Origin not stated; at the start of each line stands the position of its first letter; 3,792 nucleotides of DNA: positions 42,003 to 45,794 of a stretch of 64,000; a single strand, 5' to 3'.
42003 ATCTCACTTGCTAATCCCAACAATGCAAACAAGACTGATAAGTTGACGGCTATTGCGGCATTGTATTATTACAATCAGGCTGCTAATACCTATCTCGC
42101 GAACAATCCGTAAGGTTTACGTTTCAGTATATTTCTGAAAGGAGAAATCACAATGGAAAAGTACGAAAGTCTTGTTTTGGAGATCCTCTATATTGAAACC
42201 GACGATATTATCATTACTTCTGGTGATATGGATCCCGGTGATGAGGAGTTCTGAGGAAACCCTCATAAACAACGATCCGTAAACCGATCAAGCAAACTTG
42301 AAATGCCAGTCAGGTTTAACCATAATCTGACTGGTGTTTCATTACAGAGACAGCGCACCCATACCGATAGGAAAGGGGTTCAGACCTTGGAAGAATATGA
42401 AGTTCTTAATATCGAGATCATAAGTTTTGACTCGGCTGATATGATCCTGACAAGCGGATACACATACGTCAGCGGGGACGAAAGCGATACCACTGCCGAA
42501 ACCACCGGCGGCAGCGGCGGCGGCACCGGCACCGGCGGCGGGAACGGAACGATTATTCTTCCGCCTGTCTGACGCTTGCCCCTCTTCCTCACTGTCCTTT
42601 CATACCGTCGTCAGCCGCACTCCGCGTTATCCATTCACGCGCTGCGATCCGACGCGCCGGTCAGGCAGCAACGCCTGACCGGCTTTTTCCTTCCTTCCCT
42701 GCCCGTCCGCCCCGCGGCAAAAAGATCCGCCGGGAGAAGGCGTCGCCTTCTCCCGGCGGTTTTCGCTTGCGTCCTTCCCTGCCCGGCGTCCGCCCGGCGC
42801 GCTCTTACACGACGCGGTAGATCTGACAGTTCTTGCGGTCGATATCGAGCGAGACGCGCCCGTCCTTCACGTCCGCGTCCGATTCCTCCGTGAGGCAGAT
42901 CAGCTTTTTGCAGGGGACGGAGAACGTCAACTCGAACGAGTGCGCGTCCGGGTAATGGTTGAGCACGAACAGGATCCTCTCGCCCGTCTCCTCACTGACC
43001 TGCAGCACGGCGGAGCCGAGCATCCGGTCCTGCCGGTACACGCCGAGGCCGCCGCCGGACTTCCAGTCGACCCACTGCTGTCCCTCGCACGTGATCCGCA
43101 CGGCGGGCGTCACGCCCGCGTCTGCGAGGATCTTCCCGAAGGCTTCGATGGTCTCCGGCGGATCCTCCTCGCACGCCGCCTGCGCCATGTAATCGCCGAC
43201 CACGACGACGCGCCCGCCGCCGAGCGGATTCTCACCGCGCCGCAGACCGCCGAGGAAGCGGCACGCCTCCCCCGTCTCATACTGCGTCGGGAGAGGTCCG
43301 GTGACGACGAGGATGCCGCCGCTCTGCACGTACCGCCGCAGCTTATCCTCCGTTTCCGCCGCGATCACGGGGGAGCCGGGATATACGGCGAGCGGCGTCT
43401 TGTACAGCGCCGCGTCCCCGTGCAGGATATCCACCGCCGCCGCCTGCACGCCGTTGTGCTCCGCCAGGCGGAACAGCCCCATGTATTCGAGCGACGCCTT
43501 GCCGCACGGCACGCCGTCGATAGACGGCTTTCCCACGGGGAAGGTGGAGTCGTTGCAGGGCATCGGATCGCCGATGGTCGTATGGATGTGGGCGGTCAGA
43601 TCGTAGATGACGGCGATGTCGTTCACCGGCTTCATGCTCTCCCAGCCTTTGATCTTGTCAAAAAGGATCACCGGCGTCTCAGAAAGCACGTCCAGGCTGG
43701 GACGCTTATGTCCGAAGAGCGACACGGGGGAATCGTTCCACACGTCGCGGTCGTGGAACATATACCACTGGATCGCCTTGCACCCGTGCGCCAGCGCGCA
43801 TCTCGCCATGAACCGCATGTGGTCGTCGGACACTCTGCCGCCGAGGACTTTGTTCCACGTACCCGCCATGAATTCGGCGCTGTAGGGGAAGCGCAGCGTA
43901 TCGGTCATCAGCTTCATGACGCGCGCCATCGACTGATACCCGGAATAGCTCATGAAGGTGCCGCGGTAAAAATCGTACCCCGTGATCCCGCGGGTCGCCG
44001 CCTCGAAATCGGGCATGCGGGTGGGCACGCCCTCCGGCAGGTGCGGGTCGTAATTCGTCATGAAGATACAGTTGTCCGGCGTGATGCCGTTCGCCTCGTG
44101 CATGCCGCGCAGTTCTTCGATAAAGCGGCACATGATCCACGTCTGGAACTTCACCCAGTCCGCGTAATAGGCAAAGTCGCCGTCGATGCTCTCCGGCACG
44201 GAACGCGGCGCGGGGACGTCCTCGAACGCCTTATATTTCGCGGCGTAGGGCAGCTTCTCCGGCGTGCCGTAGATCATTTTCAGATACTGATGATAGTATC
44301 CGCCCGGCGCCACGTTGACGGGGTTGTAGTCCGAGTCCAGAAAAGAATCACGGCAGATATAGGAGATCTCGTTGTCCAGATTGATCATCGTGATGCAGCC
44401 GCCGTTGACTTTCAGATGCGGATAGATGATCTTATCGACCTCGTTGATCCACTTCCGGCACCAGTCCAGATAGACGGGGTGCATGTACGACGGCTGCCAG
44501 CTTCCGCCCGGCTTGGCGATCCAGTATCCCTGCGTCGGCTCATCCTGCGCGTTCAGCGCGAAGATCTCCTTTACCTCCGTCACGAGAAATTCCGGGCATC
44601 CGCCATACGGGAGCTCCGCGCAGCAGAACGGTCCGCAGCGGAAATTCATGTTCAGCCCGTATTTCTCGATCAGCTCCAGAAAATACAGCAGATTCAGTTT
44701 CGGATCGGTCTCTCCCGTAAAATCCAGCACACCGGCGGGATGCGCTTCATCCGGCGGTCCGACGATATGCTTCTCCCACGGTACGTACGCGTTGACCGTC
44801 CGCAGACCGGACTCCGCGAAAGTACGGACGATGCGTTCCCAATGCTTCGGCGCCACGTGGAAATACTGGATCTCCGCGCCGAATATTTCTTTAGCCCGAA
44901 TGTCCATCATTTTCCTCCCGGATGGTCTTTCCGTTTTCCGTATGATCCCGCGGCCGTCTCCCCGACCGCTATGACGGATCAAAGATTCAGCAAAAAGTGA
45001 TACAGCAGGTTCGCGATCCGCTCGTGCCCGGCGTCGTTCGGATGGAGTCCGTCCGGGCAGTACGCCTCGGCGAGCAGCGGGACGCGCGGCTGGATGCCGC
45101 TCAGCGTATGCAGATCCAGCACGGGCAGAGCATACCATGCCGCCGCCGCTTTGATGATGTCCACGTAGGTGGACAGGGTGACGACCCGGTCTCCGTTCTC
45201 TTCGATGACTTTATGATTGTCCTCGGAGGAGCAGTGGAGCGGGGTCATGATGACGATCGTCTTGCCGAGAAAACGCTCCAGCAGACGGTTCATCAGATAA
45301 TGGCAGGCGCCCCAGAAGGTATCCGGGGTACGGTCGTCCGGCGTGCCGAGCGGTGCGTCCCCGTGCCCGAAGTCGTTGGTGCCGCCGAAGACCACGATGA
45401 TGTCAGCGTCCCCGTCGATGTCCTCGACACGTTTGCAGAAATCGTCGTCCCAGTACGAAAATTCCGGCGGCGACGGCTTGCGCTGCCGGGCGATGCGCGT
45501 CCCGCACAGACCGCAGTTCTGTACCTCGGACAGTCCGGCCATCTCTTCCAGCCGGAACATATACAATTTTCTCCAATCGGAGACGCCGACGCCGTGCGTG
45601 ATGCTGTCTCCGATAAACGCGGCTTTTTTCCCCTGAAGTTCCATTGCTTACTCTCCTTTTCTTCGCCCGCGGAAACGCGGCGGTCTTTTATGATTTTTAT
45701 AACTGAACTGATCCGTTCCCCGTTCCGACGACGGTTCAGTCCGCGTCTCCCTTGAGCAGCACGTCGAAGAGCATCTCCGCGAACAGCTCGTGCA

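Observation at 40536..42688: Low-GC island: secreted BspA-type LRR protein followed by two paralogous unannotated mini-ORFs with a conserved N-terminus and divergent tails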

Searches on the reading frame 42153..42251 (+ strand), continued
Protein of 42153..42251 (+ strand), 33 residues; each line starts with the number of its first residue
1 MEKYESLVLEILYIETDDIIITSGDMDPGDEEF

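Call 67: search_protein_families(library=pfam, proteins=[L009:7688-9994:+, L016:6950-9976:+, L025:7838-9970:+, L034:8392-9981:+, L044:3219-5288:+, L046:161-2626:+, L048:7250-8893:+, L076:7012-9942:+, L078:175-2151:+, L085:3-2519:+], max_evalue=0.001)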
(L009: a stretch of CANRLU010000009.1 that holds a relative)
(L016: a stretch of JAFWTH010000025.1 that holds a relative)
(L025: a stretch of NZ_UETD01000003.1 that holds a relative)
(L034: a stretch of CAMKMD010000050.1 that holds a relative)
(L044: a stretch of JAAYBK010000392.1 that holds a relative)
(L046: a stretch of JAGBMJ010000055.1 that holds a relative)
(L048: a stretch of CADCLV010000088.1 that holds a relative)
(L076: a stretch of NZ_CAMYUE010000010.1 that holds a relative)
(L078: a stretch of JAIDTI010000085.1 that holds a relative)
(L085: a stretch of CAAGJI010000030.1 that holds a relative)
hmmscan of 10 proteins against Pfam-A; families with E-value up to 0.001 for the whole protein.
L009:7688-9994:+ (769 aa): 0 families

L016:6950-9976:+ (1009 aa): 2 families
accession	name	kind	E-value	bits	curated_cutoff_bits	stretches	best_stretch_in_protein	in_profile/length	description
PF07470.19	Glyco_hydro_88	-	5.5e-39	134.6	26.6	1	188-542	24-345/352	Glycosyl Hydrolase Family 88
PF18998.6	Flg_new_2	-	1.5e-09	38.2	23.6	1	657-727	3-71/73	Divergent InlB B-repeat domain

L025:7838-9970:+ (711 aa): 2 families
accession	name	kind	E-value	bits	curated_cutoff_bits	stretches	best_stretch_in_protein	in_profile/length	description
PF13306.12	LRR_5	-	1.1e-88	294.1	27.7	3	212-326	15-127/127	BspA type Leucine rich repeat region (6 copies)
PF13855.12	LRR_8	-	6.3e-09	35.9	27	0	310-353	12-56/61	Leucine rich repeat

L034:8392-9981:+ (530 aa): 0 families

L044:3219-5288:+ (690 aa): 2 families
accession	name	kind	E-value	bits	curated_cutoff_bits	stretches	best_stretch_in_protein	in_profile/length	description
PF13306.12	LRR_5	-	7.9e-93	307.4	27.7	3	273-392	10-126/127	BspA type Leucine rich repeat region (6 copies)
PF13855.12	LRR_8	-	8.4e-09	35.5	27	0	125-165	13-54/61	Leucine rich repeat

L046:161-2626:+ (822 aa): 1 family
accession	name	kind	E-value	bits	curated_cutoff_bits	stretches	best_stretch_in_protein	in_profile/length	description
PF18998.6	Flg_new_2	-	9.7e-11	41.9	23.6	1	466-540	10-71/73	Divergent InlB B-repeat domain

L048:7250-8893:+ (548 aa): 1 family
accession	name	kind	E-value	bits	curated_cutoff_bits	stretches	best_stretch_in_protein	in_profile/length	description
PF18998.6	Flg_new_2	-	0.00072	19.9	23.6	0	126-149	48-71/73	Divergent InlB B-repeat domain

L076:7012-9942:+ (977 aa): 1 family
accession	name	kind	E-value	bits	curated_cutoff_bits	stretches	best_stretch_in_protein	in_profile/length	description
PF13860.13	FlgD_ig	-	0.00012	22.4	27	0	868-913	30-75/79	FlgD Ig-like domain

L078:175-2151:+ (659 aa): 0 families

L085:3-2519:+ (839 aa): 1 family
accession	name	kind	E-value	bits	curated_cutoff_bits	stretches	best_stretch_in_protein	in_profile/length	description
PF07581.17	Glug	-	4.5e-12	46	20.5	1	48-69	4-27/28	The GLUG motif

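Call 80: search_protein_families(library=pfam, proteins=[L018:8809-9615:+, L018:10487-10744:+, L018:14033-14800:+, L018:15205-16053:+, L009:10601-11569:+, L025:10282-10905:+, L025:10917-12752:+], max_evalue=0.01)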
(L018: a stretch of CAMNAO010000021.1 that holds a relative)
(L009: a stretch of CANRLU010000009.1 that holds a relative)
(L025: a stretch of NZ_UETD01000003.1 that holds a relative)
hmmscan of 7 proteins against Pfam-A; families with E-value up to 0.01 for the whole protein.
L018:8809-9615:+ (269 aa): 2 families
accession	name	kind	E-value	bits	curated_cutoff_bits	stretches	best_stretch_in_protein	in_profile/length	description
PF02095.21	Extensin_1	-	6.5e-06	26.5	105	1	132-247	7-123/171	Extensin-like protein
PF12815.12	CTD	-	0.00025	22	25.4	1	161-224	2-68/72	Spt5 C-terminal nonapeptide repeat binding Spt4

L018:10487-10744:+ (86 aa): 1 family
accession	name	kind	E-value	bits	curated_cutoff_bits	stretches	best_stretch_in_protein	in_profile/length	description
PF05402.18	PqqD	-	5e-09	36.8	23.4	1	15-83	1-66/67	Coenzyme PQQ synthesis protein D (PqqD)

L018:14033-14800:+ (256 aa): 2 families
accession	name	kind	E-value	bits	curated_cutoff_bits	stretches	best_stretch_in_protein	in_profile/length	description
PF13561.12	adh_short_C2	-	2.6e-35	122.6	27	1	24-252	6-234/236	Enoyl-(Acyl carrier protein) reductase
PF00106.31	adh_short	-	5.2e-24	85.2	26.6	1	24-200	10-184/195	short chain dehydrogenase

L018:15205-16053:+ (283 aa): 0 families

L009:10601-11569:+ (323 aa): 1 family
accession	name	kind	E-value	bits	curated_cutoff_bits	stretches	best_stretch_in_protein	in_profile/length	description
PF07475.17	Hpr_kinase_C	-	0.0017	18.4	33.3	1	172-230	9-63/171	HPr Serine kinase C-terminal domain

L025:10282-10905:+ (208 aa): 4 families
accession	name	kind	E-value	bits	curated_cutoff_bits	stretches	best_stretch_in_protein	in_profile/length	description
PF08281.18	Sigma70_r4_2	-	1.1e-08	35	25.7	1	146-197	3-54/54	Sigma-70, region 4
PF04545.22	Sigma70_r4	-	6.4e-07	29.2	24.1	1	152-198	3-49/50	Sigma-70, region 4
PF04542.20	Sigma70_r2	-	0.0094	16.2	24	0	41-109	1-67/71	Sigma-70 region 2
PF13646.12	HEAT_2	-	0.0096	16.6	27.7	0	170-199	31-60/88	HEAT repeats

L025:10917-12752:+ (612 aa): 0 families

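Call 93: search_solved_structures(query=L018:9676-10416:+, max_evalue=0.1)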
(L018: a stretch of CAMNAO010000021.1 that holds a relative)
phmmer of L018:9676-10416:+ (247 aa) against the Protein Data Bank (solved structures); distinct sequences matched with E-value up to 0.1: 0.

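Call 94: search_solved_structures(query=L018:10740-11168:+, max_evalue=0.1)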
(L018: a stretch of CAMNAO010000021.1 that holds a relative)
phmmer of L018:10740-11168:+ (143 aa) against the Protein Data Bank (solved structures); distinct sequences matched with E-value up to 0.1: 0.

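Call 95: search_solved_structures(query=L018:12873-14006:+, max_evalue=0.1)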
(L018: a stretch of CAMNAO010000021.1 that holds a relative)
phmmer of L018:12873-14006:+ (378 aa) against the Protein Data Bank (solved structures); distinct sequences matched with E-value up to 0.1: 0.

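Call 104: find_related_loci(query=A6, collection=viral_contigs, flank=6000)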
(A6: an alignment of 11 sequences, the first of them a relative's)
Query A6 (39 aa) in viral_contigs; peptide patterns used: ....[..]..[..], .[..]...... (x = any residue, [..] = any of these).
163 stretches matched a pattern; 1 encode a relative of the query (tblastn E <= 1e-3); 1 distinct loci.
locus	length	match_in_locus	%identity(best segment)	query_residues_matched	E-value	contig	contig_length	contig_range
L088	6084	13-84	58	2-25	4e-7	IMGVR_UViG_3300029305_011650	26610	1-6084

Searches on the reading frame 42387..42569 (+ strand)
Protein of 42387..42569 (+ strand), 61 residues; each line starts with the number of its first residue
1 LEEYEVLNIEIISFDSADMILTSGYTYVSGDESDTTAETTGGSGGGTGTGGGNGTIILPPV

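Call 7: search_protein_families(library=ncbifam, proteins=[window:42387-42569:+], max_evalue=10)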
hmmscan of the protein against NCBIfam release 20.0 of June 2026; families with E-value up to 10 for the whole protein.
seq(61 aa): 0 families

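Call 8: search_protein_families(library=pfam, proteins=[window:42387-42569:+], max_evalue=10)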
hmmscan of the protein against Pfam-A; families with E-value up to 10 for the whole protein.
seq(61 aa): 0 families

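Call 14: find_homologous_proteins(query=A2, max_evalue=10)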
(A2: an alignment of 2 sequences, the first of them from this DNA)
Query A2 (2 sequences) (61 aa, profile of the alignment): 3 proteins with E <= 10 among 9 candidates.
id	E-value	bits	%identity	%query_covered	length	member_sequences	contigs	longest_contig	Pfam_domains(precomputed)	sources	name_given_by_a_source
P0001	3.6e-32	128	97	100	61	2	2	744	-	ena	-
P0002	8.4e-18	82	66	100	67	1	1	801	-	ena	-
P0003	2.8e-12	64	50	39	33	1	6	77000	-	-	-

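Call 16: find_encoding_contigs(protein=P0002, flank=10000)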
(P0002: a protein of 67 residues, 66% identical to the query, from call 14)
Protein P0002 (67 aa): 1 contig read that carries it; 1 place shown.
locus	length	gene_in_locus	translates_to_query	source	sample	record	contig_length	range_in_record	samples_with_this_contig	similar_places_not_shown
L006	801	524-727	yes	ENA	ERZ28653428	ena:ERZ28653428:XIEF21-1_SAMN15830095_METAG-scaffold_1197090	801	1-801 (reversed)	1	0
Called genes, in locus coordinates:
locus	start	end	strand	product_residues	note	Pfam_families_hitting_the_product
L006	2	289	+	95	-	?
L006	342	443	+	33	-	-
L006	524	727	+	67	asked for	-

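Call 87: predict_structure(alignment_id=A9)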
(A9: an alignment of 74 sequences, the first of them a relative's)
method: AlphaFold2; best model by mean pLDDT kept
length: 33 residues; sequences in the alignment: 74
mean_pLDDT: 82.0   pTM: 0.29
mean pLDDT of the five models: 82.0, 80.4, 79.4, 79.3, 78.9
residues with pLDDT >= 90: 13; 70-90: 12; 50-70: 8; < 50: 0
segments of 3 or more residues with pLDDT < 50: none
pLDDT, mean of each block of 10 residues (from residue 1): 88 93 73 56
secondary structure, 60 per line:
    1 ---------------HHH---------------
elements in order:

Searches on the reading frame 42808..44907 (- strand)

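Call 99: search_protein_families(library=pfam, proteins=[window:42808-44907:-], max_evalue=0.00001)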
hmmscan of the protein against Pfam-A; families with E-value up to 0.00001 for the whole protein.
window:42808-44907:- (700 aa): 3 families
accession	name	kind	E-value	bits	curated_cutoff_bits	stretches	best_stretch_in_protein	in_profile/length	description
PF01301.25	Glyco_hydro_35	-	2.8e-22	80.2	27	1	5-111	8-103/319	Glycosyl hydrolases family 35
PF22369.2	GLMA_2nd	-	4e-09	36.7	27.7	1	476-552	20-97/138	GLMA-like, second domain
PF02449.21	Glyco_hydro_42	-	3.1e-08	33.8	21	1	16-385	5-338/376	Beta-galactosidase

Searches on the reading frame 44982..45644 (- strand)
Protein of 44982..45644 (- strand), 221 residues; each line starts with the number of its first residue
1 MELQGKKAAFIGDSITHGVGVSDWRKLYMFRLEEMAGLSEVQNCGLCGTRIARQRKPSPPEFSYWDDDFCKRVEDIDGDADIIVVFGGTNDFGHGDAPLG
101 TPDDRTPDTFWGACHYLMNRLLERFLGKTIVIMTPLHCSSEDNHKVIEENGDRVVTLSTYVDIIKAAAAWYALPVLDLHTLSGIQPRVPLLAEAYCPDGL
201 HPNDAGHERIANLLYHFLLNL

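Call 99: search_protein_families(library=pfam, proteins=[window:44982-45644:-], max_evalue=0.00001)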
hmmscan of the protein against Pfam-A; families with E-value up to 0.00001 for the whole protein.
window:44982-45644:- (221 aa): 2 families
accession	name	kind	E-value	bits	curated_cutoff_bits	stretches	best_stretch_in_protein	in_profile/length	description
PF13472.12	Lipase_GDSL_2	-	3.5e-20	73.7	32.9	1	10-209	1-178/178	GDSL-like Lipase/Acylhydrolase family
PF00657.28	Lipase_GDSL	-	6.2e-10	40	23.6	1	10-213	3-207/208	GDSL-like Lipase/Acylhydrolase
